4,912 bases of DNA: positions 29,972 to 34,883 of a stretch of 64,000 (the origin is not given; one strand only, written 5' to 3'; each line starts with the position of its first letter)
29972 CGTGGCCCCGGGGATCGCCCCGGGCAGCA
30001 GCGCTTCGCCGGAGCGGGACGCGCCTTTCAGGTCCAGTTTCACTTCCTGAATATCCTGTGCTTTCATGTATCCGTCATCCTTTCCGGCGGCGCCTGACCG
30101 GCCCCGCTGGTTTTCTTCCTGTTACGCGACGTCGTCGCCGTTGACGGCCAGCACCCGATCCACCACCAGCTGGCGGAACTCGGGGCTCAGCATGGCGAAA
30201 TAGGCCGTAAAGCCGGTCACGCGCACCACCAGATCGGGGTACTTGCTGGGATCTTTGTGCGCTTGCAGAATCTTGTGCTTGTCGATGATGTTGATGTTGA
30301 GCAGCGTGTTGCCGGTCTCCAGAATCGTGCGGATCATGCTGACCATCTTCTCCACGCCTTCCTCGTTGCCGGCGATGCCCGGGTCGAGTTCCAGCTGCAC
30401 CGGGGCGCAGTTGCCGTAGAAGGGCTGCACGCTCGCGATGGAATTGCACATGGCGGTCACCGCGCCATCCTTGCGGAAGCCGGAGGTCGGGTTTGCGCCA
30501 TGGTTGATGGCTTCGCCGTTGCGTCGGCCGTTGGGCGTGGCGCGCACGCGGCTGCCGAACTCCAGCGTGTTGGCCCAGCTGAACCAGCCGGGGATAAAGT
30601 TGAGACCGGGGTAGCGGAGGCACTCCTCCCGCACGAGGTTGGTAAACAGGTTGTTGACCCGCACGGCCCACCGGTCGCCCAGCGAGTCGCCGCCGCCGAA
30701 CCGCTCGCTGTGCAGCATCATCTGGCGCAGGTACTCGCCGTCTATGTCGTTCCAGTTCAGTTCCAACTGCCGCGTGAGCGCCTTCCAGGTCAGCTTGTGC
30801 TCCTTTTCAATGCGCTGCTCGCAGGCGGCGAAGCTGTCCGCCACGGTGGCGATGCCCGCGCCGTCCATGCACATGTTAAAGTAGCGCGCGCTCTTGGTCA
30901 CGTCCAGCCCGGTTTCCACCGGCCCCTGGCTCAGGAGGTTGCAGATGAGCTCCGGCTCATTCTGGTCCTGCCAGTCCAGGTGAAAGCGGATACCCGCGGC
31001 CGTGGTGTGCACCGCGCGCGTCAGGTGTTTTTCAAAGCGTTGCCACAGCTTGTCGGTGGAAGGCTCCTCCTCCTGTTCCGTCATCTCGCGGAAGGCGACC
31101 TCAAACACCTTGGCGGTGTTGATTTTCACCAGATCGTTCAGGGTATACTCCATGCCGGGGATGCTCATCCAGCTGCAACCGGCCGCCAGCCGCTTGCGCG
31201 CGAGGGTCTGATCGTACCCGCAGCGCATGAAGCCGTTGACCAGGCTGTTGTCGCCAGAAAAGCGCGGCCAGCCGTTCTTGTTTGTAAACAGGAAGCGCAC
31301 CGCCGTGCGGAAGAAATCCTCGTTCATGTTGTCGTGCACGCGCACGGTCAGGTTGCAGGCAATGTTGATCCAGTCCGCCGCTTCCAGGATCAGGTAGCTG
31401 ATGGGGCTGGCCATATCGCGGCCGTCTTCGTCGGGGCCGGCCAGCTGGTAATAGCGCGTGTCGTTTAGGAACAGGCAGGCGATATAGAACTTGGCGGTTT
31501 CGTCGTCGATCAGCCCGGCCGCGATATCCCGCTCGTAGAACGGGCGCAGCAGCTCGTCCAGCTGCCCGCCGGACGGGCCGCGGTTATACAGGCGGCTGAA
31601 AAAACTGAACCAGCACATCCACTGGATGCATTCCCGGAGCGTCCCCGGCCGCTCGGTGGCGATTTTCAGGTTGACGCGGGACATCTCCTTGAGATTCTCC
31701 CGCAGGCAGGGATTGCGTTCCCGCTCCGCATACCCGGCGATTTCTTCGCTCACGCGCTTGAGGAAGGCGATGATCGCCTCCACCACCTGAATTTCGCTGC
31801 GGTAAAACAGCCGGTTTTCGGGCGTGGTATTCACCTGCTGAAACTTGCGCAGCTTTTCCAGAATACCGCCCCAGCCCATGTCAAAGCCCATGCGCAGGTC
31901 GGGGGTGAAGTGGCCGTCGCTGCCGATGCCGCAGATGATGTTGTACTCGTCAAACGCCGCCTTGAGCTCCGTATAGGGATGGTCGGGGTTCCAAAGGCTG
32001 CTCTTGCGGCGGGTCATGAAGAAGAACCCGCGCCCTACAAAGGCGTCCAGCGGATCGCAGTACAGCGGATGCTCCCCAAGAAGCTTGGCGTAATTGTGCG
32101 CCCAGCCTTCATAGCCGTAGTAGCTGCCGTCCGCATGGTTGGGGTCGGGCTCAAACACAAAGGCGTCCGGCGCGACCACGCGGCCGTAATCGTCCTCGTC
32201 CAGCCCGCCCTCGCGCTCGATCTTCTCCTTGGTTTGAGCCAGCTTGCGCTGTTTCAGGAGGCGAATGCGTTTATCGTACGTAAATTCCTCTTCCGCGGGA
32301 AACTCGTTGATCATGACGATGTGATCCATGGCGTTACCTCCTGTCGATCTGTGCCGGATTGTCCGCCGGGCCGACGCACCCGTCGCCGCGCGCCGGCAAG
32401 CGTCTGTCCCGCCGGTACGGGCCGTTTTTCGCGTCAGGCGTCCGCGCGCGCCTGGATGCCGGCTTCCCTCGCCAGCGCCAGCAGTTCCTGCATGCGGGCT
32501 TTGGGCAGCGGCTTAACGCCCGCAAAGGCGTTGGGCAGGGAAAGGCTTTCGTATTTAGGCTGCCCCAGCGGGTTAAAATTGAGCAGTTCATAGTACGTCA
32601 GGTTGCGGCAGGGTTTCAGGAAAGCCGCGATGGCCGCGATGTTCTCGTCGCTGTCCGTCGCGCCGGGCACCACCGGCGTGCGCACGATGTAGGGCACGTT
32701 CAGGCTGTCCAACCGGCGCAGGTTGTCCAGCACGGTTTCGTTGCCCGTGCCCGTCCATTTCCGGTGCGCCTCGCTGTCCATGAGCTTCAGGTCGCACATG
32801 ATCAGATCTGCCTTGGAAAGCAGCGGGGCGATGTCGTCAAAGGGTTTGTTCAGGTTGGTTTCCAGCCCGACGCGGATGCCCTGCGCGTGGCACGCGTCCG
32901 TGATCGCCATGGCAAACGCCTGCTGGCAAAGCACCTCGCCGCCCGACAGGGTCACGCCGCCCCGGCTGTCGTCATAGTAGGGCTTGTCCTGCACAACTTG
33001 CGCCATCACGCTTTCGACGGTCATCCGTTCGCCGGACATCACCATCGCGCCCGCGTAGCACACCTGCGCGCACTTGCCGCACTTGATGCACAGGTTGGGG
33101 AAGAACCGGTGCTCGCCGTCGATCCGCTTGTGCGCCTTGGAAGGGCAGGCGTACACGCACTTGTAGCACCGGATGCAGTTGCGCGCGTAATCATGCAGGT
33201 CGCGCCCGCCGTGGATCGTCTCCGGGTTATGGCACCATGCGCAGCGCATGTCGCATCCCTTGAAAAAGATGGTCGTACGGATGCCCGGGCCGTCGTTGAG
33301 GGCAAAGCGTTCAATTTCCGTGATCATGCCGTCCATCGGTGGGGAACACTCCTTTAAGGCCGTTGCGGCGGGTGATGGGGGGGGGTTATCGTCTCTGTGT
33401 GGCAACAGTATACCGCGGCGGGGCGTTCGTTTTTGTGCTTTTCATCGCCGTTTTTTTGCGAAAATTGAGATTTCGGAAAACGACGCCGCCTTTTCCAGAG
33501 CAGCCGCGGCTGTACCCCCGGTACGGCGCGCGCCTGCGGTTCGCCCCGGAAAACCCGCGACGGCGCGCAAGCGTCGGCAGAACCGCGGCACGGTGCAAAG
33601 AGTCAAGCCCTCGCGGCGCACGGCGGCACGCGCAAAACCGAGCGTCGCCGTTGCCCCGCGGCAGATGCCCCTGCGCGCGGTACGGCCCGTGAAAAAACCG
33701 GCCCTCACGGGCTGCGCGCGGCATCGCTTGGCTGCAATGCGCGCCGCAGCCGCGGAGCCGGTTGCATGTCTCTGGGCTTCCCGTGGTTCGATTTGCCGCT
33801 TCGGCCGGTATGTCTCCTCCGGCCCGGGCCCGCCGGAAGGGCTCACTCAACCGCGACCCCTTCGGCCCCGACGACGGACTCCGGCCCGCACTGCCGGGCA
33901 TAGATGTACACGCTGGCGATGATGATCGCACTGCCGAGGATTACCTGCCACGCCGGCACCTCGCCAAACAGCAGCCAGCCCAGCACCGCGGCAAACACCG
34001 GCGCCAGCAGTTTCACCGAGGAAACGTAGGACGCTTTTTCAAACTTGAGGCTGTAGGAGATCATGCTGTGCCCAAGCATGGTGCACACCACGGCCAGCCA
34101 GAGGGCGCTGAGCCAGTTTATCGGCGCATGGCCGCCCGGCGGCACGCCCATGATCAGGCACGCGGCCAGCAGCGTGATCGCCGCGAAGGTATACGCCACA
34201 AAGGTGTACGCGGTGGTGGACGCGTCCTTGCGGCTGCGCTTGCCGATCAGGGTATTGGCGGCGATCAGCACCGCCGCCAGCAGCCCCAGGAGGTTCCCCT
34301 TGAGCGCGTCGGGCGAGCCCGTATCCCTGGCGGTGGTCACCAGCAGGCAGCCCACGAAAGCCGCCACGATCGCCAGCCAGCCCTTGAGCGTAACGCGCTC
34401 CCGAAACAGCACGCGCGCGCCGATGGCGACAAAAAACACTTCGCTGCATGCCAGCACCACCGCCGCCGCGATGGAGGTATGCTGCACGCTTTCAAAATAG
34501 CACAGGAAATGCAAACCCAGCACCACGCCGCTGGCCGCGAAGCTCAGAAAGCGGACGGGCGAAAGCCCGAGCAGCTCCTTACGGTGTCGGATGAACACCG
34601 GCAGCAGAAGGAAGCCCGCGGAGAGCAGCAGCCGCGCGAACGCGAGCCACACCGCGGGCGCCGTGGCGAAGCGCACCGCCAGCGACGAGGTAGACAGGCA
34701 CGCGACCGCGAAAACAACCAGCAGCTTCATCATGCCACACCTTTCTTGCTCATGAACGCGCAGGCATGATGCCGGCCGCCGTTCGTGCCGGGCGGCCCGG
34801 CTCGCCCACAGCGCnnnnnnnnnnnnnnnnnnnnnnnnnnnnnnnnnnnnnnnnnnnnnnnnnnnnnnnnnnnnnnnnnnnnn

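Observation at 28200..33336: Complete operon for an atypical short glycyl radical enzyme with a non-canonical Cys loop, partnered with two cupins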

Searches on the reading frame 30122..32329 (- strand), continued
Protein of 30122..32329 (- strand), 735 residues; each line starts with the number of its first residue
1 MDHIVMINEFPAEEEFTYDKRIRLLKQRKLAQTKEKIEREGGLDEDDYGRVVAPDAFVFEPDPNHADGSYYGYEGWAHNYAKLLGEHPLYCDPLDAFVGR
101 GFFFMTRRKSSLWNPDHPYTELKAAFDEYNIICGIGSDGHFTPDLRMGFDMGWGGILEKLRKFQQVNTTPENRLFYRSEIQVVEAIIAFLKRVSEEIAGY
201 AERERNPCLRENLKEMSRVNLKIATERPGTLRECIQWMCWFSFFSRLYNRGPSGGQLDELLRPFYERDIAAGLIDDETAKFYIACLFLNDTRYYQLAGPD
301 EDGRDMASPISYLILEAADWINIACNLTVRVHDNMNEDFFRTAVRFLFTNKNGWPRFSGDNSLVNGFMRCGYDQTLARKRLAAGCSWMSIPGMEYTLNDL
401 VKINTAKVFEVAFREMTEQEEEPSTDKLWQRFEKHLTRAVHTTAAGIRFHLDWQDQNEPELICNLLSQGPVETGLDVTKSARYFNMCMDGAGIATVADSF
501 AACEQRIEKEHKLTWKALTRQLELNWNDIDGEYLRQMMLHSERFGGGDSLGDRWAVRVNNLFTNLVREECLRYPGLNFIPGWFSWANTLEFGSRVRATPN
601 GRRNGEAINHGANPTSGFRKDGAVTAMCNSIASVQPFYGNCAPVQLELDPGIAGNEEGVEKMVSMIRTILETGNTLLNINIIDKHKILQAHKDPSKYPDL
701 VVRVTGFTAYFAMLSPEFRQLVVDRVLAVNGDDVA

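Call 47: search_solved_structures(query=L025:15317-16327:+, max_evalue=1e-20)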
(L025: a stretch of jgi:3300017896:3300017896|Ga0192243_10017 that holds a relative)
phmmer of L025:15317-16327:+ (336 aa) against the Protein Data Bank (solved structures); distinct sequences matched with E-value up to 1e-20: 58.
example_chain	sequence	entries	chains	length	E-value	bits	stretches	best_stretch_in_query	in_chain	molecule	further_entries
4p1e_A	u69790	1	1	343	2.3e-56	194.4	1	41-330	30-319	TRAP dicarboxylate transporter, DctP subunit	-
2hpg_A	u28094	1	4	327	1.5e-43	152.2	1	38-336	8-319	ABC transporter, periplasmic substrate-binding protein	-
4ovt_A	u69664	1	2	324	1.9e-43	151.9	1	32-320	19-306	TRAP dicarboxylate transporter, DctP subunit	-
4o8m_A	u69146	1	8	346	4.2e-42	147.5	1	42-318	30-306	TRAP dicarboxylate transporter, DctP subunit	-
4mmp_A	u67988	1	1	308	1.1e-38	136.3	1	39-320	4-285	Sialic Acid Binding Protein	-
9bhf_A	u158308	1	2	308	7.1e-35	123.8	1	39-326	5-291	DctP family TRAP transporter solute-binding subunit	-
9bh3_A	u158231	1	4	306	8.3e-35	123.6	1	39-326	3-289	DctP family TRAP transporter solute-binding subunit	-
2wx9_A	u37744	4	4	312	5.1e-34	121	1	39-332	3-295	SIALIC ACID-BINDING PERIPLASMIC PROTEIN SIAP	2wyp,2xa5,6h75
2cex_A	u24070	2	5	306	6e-34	120.7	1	39-332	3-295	PROTEIN HI0146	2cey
2wyk_A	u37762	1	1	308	6.2e-34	120.7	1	39-332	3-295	SIALIC ACID-BINDING PERIPLASMIC PROTEIN SIAP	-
2v4c_A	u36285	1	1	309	6.2e-34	120.7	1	39-332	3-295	SIALIC ACID-BINDING PERIPLASMIC PROTEIN SIAP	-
3b50_A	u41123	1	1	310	6.3e-34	120.7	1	39-332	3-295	Sialic acid-binding periplasmic protein siaP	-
2xwv_A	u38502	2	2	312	6.5e-34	120.6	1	39-332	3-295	SIALIC ACID-BINDING PERIPLASMIC PROTEIN SIAP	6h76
2xxk_A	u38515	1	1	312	9.1e-34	120.1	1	39-332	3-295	SIALIC ACID-BINDING PERIPLASMIC PROTEIN SIAP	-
8cp7_A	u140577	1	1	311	1e-33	119.9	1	39-332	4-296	Sialic acid-binding periplasmic protein SiaP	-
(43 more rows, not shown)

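Call 73: find_related_loci(query=A3, collection=metagenome_contigs, flank=6000)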
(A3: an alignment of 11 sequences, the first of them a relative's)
Query A3 (746 aa) in metagenome_contigs; peptide patterns used: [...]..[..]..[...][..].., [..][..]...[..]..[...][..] (x = any residue, [..] = any of these).
600 stretches matched a pattern (row limit reached: there are more); 559 encode a relative of the query (tblastn E <= 1e-3); the best 80 are kept; 80 distinct loci.
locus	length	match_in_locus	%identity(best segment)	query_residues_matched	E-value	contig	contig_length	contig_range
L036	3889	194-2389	62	10-742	0e+0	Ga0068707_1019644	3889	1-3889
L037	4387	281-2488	62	10-742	0e+0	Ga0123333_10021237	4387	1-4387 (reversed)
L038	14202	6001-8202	63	10-745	0e+0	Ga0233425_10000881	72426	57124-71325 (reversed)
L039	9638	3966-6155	58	10-740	0e+0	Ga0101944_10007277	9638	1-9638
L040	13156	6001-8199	59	10-742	0e+0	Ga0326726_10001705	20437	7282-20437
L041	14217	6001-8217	59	5-744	0e+0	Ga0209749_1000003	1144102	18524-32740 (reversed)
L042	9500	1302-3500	57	10-743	0e+0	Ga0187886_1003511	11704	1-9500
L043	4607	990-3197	59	11-746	0e+0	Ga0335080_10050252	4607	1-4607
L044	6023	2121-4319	57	10-742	0e+0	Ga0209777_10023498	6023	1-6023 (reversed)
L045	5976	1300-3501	58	10-744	0e+0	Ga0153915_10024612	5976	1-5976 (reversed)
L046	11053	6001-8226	57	1-744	0e+0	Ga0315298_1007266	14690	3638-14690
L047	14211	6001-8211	62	10-742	0e+0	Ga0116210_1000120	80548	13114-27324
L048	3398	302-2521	57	6-745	0e+0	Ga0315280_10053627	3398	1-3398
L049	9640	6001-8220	59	1-744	0e+0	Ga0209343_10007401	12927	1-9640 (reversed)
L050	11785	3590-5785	57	10-742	0e+0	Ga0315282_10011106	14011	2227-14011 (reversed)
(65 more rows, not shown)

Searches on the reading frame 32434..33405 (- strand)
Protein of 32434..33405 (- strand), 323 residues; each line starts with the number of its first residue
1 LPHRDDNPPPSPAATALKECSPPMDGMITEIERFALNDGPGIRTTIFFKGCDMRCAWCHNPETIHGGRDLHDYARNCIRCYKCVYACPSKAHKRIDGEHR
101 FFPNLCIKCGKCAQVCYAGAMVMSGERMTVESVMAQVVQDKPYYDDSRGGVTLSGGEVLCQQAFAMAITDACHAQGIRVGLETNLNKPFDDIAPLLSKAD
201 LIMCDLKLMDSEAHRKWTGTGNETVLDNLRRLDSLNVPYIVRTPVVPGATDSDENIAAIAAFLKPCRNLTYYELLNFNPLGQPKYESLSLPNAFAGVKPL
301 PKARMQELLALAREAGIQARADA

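Call 3: search_protein_families(library=pfam, proteins=[window:32434-33405:-])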
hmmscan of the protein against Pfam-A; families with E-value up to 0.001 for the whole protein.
window:32434-33405:- (323 aa): 10 families
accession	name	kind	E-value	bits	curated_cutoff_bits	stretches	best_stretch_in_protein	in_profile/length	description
PF04055.27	Radical_SAM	-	5.7e-13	49.8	29.5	1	116-257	14-163/166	Radical SAM superfamily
PF13353.11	Fer4_12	-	5.4e-09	36.9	22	1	38-177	2-82/137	4Fe-4S single cluster domain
PF00037.32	Fer4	-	8.5e-09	35.3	21.1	1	102-121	4-23/24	4Fe-4S binding domain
PF13237.11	Fer4_10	-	1.1e-07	32.1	25.5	1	75-116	7-52/53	4Fe-4S dicluster domain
PF13187.11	Fer4_9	-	5.3e-07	30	27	1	76-121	1-52/52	4Fe-4S dicluster domain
PF12838.12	Fer4_7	-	2.9e-06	28.1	27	0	106-126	2-22/52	4Fe-4S dicluster domain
PF13484.11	Fer4_16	-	3.9e-06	28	30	0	106-131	2-27/66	4Fe-4S double cluster binding domain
PF12837.12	Fer4_6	-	1.2e-05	25.4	25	1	101-120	4-23/24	4Fe-4S binding domain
PF12797.12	Fer4_2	-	1.3e-05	25.2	24.5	1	74-89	7-22/22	4Fe-4S binding domain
PF14697.11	Fer4_21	-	3.4e-05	24.3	35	1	75-117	6-52/59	4Fe-4S dicluster domain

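Call 4: search_protein_families(library=ncbifam, proteins=[window:32434-33405:-])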
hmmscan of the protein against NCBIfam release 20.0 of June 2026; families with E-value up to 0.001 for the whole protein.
window:32434-33405:- (323 aa): 40 families (the best 25 are shown)
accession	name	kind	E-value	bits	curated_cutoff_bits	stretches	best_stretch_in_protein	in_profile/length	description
TIGR02494.1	PFLE_PFLC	subfamily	3.7e-90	302.1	174.35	1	28-314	1-291/293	glycyl-radical enzyme activating protein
NF043069.1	T4HPD_activ_SAM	equivalog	3.4e-78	263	425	1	26-318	2-294/299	trans-4-hydroxy-L-proline dehydratase activase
NF048010.1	SfplDhtActHpsHDes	equivalog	2.5e-74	249.8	430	1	25-309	5-295/298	(2S)-3-sulfopropanediol dehydratase activating enzyme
NF033719.1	ind_deCO2_activ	equivalog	7.4e-72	242.2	425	1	26-318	1-299/302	indoleacetate decarboxylase activase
NF048008.1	SfplDhtActHpfHKleb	equivalog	1e-69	235.3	500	1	28-298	2-279/308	(2S)-3-sulfopropanediol dehydratase activating enzyme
TIGR04395.1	cutC_activ_rSAM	equivalog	1.1e-67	228.5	360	1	27-308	6-293/309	choline TMA-lyase-activating enzyme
TIGR04003.1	rSAM_BssD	equivalog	2e-62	211.1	496.45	1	27-318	2-302/314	[benzylsuccinate synthase]-activating enzyme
NF033717.2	HPDL_rSAM_activ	equivalog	1.2e-60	205.4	420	1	25-319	3-303/311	4-hydroxyphenylacetate decarboxylase activase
NF007483.0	PRK10076.1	equivalog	8.6e-57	192.5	326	2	106-319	76-288/292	[formate-C-acetyltransferase]-activating enzyme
TIGR04041.1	activase_YjjW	hypoth_equivalog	1.9e-53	181.7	250.2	1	26-282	2-243/276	YjjW family glycine radical enzyme activase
TIGR02493.1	PFLA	equivalog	7.8e-51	172.7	231.75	2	108-313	28-233/235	pyruvate formate-lyase-activating protein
NF008356.0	PRK11145.1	equivalog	5e-46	157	375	2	122-317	45-242/246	pyruvate formate lyase 1-activating protein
TIGR02495.1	NrdG2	equivalog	1.8e-20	73.1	131.15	2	116-271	33-187/193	anaerobic ribonucleoside-triphosphate reductase activating protein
TIGR02491.1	NrdG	equivalog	2.9e-09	37.1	126.1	1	28-64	2-38/154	anaerobic ribonucleoside-triphosphate reductase activating protein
NF058577.1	FdxA_fam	equivalog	1.7e-07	31.3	65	1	75-120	7-52/52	4Fe-4S ferredoxin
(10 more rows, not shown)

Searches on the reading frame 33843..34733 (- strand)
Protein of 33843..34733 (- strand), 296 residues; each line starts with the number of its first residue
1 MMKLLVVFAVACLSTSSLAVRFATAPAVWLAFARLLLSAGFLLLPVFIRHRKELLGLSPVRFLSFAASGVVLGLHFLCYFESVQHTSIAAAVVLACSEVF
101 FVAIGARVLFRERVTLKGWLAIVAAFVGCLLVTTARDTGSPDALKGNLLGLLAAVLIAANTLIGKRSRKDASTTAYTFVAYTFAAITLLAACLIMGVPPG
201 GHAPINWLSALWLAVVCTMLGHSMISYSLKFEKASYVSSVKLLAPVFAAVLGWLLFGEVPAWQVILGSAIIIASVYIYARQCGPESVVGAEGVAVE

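Call 3: search_protein_families(library=pfam, proteins=[window:33843-34733:-])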
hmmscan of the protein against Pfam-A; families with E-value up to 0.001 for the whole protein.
window:33843-34733:- (296 aa): 2 families
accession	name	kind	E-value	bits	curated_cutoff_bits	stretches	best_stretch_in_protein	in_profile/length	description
PF00892.27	EamA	-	1.9e-36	125.8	28.2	2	145-278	2-133/135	EamA-like transporter family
PF03151.22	TPT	-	1.4e-06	28.4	30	1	190-277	47-134/291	Triose-phosphate Transporter family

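Call 4: search_protein_families(library=ncbifam, proteins=[window:33843-34733:-])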
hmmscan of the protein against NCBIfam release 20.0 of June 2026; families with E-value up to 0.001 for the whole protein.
window:33843-34733:- (296 aa): 3 families
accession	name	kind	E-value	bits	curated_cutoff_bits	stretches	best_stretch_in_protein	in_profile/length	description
TIGR00950.1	2A78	equivalog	5.3e-24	85.1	230.2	1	25-275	13-263/264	carboxylate/amino acid/amine transporter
TIGR03340.1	phn_DUF6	hypoth_equivalog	4.8e-14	52.7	288.15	1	27-276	31-279/281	phosphonate utilization associated putative membrane protein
NF008432.0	PRK11272.1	equivalog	4.1e-05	23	270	1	18-277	27-284/294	drug/metabolite exporter YedA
